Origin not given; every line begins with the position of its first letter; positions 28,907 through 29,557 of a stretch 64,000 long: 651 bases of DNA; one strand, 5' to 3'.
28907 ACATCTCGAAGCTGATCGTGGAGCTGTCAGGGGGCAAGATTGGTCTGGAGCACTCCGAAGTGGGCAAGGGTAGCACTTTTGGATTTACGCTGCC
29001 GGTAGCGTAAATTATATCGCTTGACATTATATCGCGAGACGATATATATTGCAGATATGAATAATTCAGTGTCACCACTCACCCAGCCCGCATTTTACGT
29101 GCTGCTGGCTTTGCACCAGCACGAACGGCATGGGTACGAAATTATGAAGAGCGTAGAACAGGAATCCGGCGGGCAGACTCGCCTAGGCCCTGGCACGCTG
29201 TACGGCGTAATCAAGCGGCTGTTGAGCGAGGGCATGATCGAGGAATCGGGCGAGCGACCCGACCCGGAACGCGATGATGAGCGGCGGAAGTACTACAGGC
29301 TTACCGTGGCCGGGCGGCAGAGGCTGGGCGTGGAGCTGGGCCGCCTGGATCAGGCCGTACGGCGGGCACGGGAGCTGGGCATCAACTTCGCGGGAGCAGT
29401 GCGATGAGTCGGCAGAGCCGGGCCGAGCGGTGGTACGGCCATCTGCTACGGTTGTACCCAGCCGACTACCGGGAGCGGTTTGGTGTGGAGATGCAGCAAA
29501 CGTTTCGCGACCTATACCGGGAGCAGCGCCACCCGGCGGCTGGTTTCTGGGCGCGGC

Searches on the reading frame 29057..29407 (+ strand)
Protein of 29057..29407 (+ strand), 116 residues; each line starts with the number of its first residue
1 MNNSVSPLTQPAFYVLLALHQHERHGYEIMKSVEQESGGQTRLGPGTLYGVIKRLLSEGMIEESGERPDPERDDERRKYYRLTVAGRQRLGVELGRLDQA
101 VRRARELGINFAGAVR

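Call 74: search_protein_families(library=pfam, proteins=[window:29057-29407:+], max_evalue=0.01)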
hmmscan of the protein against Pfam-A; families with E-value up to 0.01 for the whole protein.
window:29057-29407:+ (116 aa): 2 families
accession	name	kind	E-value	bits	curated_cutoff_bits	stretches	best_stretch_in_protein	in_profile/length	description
PF03551.20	PadR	-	3.9e-18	65.6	27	1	15-90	1-73/75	Transcriptional regulator PadR-like family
PF22194.2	F-93_WHD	-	0.0082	16.6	28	0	26-83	14-59/62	F-93, winged-helix domain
